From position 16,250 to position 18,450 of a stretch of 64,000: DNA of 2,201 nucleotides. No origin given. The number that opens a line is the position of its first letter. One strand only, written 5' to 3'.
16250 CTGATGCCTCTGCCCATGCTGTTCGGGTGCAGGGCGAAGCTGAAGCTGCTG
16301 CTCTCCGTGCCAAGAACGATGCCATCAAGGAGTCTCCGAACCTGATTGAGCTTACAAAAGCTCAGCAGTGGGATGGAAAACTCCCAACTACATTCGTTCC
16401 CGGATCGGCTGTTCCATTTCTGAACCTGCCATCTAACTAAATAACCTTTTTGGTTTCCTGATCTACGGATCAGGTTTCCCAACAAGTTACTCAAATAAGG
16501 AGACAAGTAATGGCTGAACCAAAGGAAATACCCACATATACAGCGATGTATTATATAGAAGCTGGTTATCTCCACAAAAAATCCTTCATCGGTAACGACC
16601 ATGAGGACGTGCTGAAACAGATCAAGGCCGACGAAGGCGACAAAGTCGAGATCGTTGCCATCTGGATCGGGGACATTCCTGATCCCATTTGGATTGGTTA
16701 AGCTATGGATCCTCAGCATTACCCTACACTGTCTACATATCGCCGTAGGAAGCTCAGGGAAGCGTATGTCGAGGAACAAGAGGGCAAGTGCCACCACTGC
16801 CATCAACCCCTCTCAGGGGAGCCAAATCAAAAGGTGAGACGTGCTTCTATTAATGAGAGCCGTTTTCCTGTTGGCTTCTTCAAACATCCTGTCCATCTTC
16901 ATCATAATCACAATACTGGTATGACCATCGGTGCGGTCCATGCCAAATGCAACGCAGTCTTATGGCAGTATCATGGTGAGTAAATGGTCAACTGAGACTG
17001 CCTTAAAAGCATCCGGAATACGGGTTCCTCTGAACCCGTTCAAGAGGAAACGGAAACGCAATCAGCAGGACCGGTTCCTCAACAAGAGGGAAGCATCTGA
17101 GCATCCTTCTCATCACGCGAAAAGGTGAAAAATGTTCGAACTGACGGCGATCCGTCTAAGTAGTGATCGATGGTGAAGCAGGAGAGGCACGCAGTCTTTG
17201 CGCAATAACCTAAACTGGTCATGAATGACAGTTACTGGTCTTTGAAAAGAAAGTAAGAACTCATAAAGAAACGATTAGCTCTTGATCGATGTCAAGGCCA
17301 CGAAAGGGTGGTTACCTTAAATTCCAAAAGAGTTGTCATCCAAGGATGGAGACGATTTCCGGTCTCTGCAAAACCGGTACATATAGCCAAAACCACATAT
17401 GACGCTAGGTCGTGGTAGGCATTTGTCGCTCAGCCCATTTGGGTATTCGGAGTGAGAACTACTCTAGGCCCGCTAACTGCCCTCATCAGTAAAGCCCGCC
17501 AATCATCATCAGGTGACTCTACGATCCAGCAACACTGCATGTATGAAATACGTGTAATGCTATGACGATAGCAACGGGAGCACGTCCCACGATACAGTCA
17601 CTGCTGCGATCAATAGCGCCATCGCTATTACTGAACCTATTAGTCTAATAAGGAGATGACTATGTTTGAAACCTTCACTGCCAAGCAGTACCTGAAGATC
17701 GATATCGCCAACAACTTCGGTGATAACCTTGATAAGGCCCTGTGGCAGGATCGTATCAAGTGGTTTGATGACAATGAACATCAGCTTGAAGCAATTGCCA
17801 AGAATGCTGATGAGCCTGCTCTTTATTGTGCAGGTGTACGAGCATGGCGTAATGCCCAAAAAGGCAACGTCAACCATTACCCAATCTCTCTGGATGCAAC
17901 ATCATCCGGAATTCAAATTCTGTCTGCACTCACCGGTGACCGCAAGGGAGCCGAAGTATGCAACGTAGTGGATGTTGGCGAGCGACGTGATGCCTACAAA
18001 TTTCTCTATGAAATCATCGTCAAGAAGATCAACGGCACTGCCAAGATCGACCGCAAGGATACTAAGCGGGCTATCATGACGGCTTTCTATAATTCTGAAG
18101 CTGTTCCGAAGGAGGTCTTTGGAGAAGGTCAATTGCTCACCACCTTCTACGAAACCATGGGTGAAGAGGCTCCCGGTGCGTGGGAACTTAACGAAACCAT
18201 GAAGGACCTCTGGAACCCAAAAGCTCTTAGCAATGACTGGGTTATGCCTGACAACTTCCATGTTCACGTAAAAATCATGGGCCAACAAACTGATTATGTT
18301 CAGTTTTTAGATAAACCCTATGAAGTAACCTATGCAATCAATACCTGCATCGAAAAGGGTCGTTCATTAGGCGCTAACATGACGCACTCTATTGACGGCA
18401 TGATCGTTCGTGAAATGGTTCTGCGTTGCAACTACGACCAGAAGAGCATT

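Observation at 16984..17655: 672-bp ORF-free, structure-rich region at the 3' end of the inserted cassette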

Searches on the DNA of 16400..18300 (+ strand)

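Call 4: search_rna_families(source=window, start=16400, end=18300, threshold=evalue, max_evalue=10, show_alignments=3)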
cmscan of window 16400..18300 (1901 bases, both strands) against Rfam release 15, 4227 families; matches with E-value up to 10: 3.
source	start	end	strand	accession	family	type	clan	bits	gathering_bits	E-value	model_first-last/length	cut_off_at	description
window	17484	17510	-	RF01141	sR18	Gene; snRNA; snoRNA; CD-box;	-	14.9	45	2.8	30-56/56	no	Small nucleolar RNA sR18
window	17764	17831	+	RF01127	sR42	Gene; snRNA; snoRNA; CD-box;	-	13.1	38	4.8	1-63/63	no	Small nucleolar RNA sR42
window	17060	17112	-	RF01119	sR32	Gene; snRNA; snoRNA; CD-box;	-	12.1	40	3.8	1-57/57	no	Small nucleolar RNA sR32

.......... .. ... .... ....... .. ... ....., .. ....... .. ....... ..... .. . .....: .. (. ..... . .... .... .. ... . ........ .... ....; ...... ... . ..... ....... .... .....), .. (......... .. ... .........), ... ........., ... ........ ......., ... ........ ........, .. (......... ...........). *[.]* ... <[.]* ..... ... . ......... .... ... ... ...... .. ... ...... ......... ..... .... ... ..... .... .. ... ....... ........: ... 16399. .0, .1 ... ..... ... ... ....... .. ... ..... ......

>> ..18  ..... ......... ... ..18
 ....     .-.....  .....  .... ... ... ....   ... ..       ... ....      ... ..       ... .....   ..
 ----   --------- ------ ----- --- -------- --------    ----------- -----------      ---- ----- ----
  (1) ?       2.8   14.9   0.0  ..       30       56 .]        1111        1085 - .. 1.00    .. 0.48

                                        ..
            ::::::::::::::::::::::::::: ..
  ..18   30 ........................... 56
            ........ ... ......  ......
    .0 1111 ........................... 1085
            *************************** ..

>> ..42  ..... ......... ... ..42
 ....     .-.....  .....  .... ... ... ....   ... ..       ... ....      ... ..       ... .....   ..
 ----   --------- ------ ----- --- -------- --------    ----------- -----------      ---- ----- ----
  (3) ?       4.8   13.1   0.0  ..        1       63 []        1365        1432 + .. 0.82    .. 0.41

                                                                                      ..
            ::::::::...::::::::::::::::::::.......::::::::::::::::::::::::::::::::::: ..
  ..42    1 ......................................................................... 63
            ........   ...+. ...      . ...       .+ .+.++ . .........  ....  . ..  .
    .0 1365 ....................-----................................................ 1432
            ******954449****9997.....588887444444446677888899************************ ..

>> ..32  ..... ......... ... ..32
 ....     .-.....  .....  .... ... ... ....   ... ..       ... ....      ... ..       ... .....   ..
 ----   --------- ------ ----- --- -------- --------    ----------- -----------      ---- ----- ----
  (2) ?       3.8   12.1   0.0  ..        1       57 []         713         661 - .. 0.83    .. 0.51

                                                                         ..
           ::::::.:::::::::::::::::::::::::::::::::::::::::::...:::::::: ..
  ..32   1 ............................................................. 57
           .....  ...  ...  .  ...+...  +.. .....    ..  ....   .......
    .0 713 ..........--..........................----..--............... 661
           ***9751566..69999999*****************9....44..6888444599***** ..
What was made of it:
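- On Any Rfam 15 family (including group I/II introns, GOLLD, ROOL, 6S, Y RNA-like, ToxI, ROSE, alphaproteobacterial sRNAs): Scan at E <= 10 of 16400-18300: three chance snoRNA-like hits (call 4).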

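Call 12: search_dna_similar(query=window:16984-17655:+, collection=phages, mode=distant, max_evalue=1, max_rows=40)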
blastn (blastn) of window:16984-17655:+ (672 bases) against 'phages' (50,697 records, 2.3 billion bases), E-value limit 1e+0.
Records with a match: 17; places in all: 17; records where one place covers at least 80% of the query: 4.
Best place of each record, by identity: >=99% 4; 80-90% 11; 60-80% 2.
By first word of the organism name: Agrobacterium 9; Rhizobium 8.
By host as written in the record: Rhizogenic Agrobacterium biovar 1 ST15.13/040 4; Agrobacterium tumefaciens C58 4; Agrobacterium sp. 1; Bradyrhizobium japonicum 1; Rhizobium etli CFN42 1; Rhizobium etli sv. phaseoli N1314 1; Rhizobium etli sv. phaseoli CFN42 1; Rhizobium etli Y1_20 1; and 3 more.
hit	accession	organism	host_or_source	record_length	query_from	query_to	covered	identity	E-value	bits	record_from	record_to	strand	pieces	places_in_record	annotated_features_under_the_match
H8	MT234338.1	Agrobacterium phage OLIVR1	Rhizogenic Agrobacterium biovar 1 ...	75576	1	672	100%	100.0%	0e+0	1213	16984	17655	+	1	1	hypothetical protein (x4)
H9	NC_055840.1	Agrobacterium phage OLIVR1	Rhizogenic Agrobacterium biovar 1 ...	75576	1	672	100%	100.0%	0e+0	1213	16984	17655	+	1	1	hypothetical protein (x4)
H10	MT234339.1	Agrobacterium phage OLIVR2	Rhizogenic Agrobacterium biovar 1 ...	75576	1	672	100%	99.9%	0e+0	1208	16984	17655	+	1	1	hypothetical protein (x4)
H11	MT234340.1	Agrobacterium phage OLIVR3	Rhizogenic Agrobacterium biovar 1 ...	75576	1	672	100%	99.9%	0e+0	1208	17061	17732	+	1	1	hypothetical protein (x4)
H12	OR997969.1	Agrobacterium phage Alfirin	Agrobacterium sp.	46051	442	643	23%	81.4%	1e-16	142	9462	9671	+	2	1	hypothetical protein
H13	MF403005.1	Agrobacterium phage Atu_ph02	Agrobacterium tumefaciens C58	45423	433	643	24%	76.6%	5e-9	114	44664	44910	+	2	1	none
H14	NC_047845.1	Agrobacterium phage Atu_ph02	Agrobacterium tumefaciens C58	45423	433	643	24%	76.6%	5e-9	114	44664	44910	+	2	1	none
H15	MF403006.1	Agrobacterium phage Atu_ph03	Agrobacterium tumefaciens C58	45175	442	643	17%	88.5%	1e-3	146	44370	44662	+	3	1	none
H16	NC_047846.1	Agrobacterium phage Atu_ph03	Agrobacterium tumefaciens C58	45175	442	643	17%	88.5%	1e-3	146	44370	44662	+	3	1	none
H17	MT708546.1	Rhizobium phage Paso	Bradyrhizobium japonicum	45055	440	485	7%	89.1%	7e-7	62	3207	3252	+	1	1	ribosome_binding_site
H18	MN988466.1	Rhizobium phage RHph_TM34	Rhizobium etli CFN42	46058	440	481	6%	88.1%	1e-4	55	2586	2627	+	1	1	none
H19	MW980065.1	Rhizobium phage RHEph15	Rhizobium etli sv. phaseoli N1314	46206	440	481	6%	88.1%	1e-4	55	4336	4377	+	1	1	none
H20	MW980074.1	Rhizobium phage RHEph27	Rhizobium etli sv. phaseoli CFN42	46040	440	481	6%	88.1%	1e-4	55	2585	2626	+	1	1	none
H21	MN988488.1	Rhizobium phage RHph_Y1_20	Rhizobium etli Y1_20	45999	440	476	6%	89.2%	1e-3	50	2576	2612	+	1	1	none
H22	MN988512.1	Rhizobium phage RHph_Y48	Rhizobium phaseoli IE2737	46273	440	476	6%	89.2%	1e-3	50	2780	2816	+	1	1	none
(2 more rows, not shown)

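Call 13: search_dna_similar(query=window:16984-17655:+, collection=plasmids, mode=distant, max_evalue=1, max_rows=20)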
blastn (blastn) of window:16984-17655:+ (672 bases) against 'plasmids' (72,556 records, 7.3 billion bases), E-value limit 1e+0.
Records with a match: 1; places in all: 1; records where one place covers at least 80% of the query: 0.
Best place of each record, by identity: 80-90% 1.
By first word of the organism name: Sinorhizobium 1.
By predicted mobility (MOB-suite, as given by PLSDB): non-mobilizable 1.
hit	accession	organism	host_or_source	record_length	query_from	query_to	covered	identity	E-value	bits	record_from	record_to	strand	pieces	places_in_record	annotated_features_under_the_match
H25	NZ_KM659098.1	Sinorhizobium sp. LM21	Lubin copper mine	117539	438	476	6%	84.6%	2e-1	45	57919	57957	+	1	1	none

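Call 14: get_annotated_region(hit=H12, flank=2500)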
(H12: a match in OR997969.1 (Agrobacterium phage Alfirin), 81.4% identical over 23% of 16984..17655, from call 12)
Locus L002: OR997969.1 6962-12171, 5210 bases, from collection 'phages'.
description: Agrobacterium phage Alfirin, complete genome.
organism: Agrobacterium phage Alfirin (NCBI taxid 3111805)
taxonomy: Viruses; Duplodnaviria; Heunggongvirae; Uroviricota; Caudoviricetes; Autographiviridae; Atuphduovirus
host: Agrobacterium sp.; source: rizhosphere soil; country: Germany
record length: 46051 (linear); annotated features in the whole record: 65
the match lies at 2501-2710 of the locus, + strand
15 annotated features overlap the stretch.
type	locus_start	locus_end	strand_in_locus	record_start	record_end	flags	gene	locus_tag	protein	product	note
CDS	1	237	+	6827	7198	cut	-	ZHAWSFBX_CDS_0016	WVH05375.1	hypothetical protein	-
CDS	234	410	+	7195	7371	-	-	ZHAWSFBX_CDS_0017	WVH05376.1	hypothetical protein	-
CDS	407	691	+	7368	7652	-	-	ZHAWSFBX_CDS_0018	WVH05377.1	hypothetical protein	-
CDS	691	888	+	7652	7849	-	-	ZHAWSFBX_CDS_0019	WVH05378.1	hypothetical protein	-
CDS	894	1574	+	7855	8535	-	-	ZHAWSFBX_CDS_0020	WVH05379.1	hypothetical protein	-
CDS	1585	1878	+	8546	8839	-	-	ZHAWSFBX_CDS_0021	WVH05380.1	hypothetical protein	-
CDS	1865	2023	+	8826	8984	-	-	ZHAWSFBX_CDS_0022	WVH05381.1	hypothetical protein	-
CDS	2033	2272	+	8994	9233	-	-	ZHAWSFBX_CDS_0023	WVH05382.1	hypothetical protein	-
CDS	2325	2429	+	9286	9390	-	-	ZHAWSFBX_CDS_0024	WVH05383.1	hypothetical protein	-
CDS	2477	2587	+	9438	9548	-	-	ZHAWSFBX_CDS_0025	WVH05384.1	hypothetical protein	-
CDS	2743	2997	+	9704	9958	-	-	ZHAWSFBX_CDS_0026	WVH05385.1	hypothetical protein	-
CDS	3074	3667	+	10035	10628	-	-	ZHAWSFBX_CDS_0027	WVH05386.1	hypothetical protein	-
CDS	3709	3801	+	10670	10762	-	-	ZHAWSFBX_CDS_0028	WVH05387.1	hypothetical protein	-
CDS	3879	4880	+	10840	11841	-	-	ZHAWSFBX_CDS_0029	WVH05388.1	endolysin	head and packaging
CDS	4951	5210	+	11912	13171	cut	-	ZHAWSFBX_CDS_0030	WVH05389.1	hypothetical protein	-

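Call 15: get_annotated_region(hit=H13, flank=2500)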
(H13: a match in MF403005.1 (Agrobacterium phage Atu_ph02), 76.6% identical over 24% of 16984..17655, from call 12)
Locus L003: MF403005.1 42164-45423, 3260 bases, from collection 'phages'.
description: Agrobacterium phage Atu_ph02, complete genome.
organism: Agrobacterium phage Atu_ph02 (NCBI taxid 2024261)
taxonomy: Viruses; Duplodnaviria; Heunggongvirae; Uroviricota; Caudoviricetes; Autographiviridae; Atuphduovirus; Atuphduovirus atuph02
host: Agrobacterium tumefaciens C58; source: -; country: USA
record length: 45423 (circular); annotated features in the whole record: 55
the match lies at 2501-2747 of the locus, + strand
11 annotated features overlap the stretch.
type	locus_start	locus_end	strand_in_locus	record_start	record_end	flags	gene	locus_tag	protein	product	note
CDS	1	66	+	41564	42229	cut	-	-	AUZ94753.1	hypothetical protein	-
CDS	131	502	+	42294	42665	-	-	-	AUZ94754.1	hypothetical protein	-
CDS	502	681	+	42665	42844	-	-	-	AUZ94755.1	hypothetical protein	-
CDS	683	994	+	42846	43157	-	-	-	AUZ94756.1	hypothetical protein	-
CDS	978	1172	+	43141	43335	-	-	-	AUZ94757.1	hypothetical protein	-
CDS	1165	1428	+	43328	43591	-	-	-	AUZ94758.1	hypothetical protein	-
CDS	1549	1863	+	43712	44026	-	-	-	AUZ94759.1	hypothetical protein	-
CDS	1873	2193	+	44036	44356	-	-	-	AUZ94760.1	hypothetical protein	-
CDS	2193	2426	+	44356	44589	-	-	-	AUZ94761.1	hypothetical protein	-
CDS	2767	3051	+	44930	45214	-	-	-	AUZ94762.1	hypothetical protein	-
CDS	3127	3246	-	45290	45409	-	-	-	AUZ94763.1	hypothetical protein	-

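Call 16: get_annotated_region(hit=H15, flank=2500)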
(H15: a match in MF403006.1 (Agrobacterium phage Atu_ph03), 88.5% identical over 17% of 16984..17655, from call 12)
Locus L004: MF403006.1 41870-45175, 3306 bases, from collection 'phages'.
description: Agrobacterium phage Atu_ph03, complete genome.
organism: Agrobacterium phage Atu_ph03 (NCBI taxid 2024262)
taxonomy: Viruses; Duplodnaviria; Heunggongvirae; Uroviricota; Caudoviricetes; Autographiviridae; Atuphduovirus; Atuphduovirus atuph03
host: Agrobacterium tumefaciens C58; source: -; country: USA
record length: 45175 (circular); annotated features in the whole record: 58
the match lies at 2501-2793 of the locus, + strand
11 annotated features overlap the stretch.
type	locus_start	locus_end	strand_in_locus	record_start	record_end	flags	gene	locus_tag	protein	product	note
CDS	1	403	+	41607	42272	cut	-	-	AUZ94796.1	hypothetical protein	-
CDS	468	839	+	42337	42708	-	-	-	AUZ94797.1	hypothetical protein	-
CDS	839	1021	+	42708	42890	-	-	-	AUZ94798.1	hypothetical protein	-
CDS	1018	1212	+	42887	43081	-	-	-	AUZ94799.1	hypothetical protein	-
CDS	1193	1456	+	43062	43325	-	-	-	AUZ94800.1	hypothetical protein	-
CDS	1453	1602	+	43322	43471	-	-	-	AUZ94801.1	hypothetical protein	-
CDS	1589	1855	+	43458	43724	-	-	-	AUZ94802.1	hypothetical protein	-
CDS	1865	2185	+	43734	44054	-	-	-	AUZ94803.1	hypothetical protein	-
CDS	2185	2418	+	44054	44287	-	-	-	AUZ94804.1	hypothetical protein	-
CDS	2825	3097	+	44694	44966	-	-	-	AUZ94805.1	hypothetical protein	-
CDS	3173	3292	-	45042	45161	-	-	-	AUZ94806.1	hypothetical protein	-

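Call 17: get_annotated_region(hit=H17, flank=2500)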
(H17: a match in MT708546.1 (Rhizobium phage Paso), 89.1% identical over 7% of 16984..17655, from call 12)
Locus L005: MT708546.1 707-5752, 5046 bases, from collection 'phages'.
description: Rhizobium phage Paso, complete genome.
organism: Rhizobium phage Paso (NCBI taxid 2767574)
taxonomy: Viruses; Duplodnaviria; Heunggongvirae; Uroviricota; Caudoviricetes; Autographiviridae
host: Bradyrhizobium japonicum; source: weed samples; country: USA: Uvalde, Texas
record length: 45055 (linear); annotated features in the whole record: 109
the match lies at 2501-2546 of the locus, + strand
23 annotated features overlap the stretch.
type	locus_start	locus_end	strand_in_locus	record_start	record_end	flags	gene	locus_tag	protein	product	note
regulatory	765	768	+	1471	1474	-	-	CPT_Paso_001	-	ribosome_binding_site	-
CDS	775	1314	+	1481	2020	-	-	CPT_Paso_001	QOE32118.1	hypothetical protein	-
CDS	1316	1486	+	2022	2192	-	-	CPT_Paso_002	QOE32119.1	putative secreted protein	InterproScan: Signal sequence domain and Non-cytoplasmic domain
regulatory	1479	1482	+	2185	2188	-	-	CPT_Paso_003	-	ribosome_binding_site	-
CDS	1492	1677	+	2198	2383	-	-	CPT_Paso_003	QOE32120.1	hypothetical protein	-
regulatory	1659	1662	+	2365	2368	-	-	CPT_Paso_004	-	ribosome_binding_site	-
CDS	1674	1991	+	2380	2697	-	-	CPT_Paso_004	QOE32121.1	hypothetical protein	-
regulatory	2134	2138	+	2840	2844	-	-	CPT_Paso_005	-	ribosome_binding_site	-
CDS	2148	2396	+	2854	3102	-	-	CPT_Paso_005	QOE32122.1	hypothetical protein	-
regulatory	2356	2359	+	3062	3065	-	-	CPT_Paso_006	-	ribosome_binding_site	-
CDS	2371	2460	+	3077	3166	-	-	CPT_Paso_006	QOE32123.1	hypothetical protein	-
regulatory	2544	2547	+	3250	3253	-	-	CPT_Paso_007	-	ribosome_binding_site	-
CDS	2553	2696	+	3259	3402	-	-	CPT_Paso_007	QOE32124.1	hypothetical protein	-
regulatory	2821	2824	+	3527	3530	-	-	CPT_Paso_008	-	ribosome_binding_site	-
CDS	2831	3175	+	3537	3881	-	-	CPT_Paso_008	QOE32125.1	holin class I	InterProScan & TMHMM: three transmembrane domains; N-out,C-in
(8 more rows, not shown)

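Call 18: get_annotated_region(hit=H18, flank=2500)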
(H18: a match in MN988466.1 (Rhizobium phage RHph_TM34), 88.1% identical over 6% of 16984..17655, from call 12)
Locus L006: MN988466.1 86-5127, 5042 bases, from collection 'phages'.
description: Rhizobium phage RHph_TM34, complete genome.
organism: Rhizobium phage RHph_TM34 (NCBI taxid 2509556)
taxonomy: Viruses; Duplodnaviria; Heunggongvirae; Uroviricota; Caudoviricetes; Autographiviridae
host: Rhizobium etli CFN42; source: agricultural lands; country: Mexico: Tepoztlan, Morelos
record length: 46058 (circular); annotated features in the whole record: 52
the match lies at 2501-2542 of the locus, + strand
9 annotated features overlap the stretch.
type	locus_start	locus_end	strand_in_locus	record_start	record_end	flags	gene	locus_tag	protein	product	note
CDS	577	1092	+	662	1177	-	-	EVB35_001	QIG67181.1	hypothetical protein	-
CDS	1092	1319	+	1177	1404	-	-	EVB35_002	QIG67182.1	hypothetical protein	-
CDS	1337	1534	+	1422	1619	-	-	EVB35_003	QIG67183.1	hypothetical protein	-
CDS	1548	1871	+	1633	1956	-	-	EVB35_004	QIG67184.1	hypothetical protein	-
CDS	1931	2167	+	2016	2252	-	-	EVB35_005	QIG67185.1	hypothetical protein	-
CDS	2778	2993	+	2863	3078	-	-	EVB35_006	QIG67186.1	hypothetical protein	-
CDS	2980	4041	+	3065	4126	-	-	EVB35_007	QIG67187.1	integrase protein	GO_function: GO:0003677 - DNA binding; GO_process: GO:0006310 - DNA recombination; GO_process: GO:0015074 - DNA ...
CDS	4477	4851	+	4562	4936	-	-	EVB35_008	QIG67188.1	hypothetical protein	-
CDS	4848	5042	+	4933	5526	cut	-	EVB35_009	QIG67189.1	hypothetical protein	-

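Call 25: search_dna_similar(query=L006:2170-2780:+, collection=phages, mode=distant, max_evalue=0.01, max_rows=60)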
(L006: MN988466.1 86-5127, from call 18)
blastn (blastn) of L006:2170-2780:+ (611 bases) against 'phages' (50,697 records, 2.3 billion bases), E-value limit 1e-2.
Records with a match: 13; places in all: 13; records where one place covers at least 80% of the query: 3.
Best place of each record, by identity: >=99% 3; 95-99% 4; 90-95% 2; 80-90% 4.
By first word of the organism name: Rhizobium 8; Agrobacterium 5.
By host as written in the record: Rhizogenic Agrobacterium biovar 1 ST15.13/040 4; Rhizobium etli CFN42 1; Rhizobium etli sv. phaseoli N1314 1; Rhizobium etli sv. phaseoli CFN42 1; Rhizobium etli Y1_20 1; Rhizobium phaseoli IE2737 1; Rhizobium phaseoli 14C-2 1; Rhizobium etli Y2_7 1; and 2 more.
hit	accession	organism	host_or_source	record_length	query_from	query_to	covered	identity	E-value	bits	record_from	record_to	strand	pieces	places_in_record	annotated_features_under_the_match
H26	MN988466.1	Rhizobium phage RHph_TM34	Rhizobium etli CFN42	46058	1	611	100%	100.0%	0e+0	1103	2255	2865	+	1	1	hypothetical protein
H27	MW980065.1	Rhizobium phage RHEph15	Rhizobium etli sv. phaseoli N1314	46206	1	611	100%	100.0%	0e+0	1103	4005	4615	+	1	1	hypothetical protein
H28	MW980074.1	Rhizobium phage RHEph27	Rhizobium etli sv. phaseoli CFN42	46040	1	611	100%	100.0%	0e+0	1103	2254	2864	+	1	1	hypothetical protein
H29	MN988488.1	Rhizobium phage RHph_Y1_20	Rhizobium etli Y1_20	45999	48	611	67%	94.9%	3e-144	646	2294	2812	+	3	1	attachment site attL | hypothetical protein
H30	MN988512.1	Rhizobium phage RHph_Y48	Rhizobium phaseoli IE2737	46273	62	611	65%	96.5%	7e-146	652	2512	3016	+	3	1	attachment site attL | hypothetical protein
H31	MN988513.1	Rhizobium phage RHph_Y86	Rhizobium phaseoli 14C-2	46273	62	611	65%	96.5%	7e-146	652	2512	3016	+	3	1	attachment site attL | hypothetical protein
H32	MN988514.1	Rhizobium phage RHph_Y2_7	Rhizobium etli Y2_7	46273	62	611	65%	96.5%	7e-146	652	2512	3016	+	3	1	attachment site attL | hypothetical protein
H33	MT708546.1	Rhizobium phage Paso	Bradyrhizobium japonicum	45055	332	390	10%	96.7%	9e-18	97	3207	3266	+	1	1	hypothetical protein | ribosome_binding_site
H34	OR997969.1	Agrobacterium phage Alfirin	Agrobacterium sp.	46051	334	374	7%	92.7%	7e-7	62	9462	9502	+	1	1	hypothetical protein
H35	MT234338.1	Agrobacterium phage OLIVR1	Rhizogenic Agrobacterium biovar 1 ...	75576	332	373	7%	88.1%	1e-4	55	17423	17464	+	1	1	hypothetical protein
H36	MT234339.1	Agrobacterium phage OLIVR2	Rhizogenic Agrobacterium biovar 1 ...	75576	332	373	7%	88.1%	1e-4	55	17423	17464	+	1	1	hypothetical protein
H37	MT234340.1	Agrobacterium phage OLIVR3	Rhizogenic Agrobacterium biovar 1 ...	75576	332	373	7%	88.1%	1e-4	55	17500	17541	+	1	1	hypothetical protein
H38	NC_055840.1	Agrobacterium phage OLIVR1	Rhizogenic Agrobacterium biovar 1 ...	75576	332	373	7%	88.1%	1e-4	55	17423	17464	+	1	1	hypothetical protein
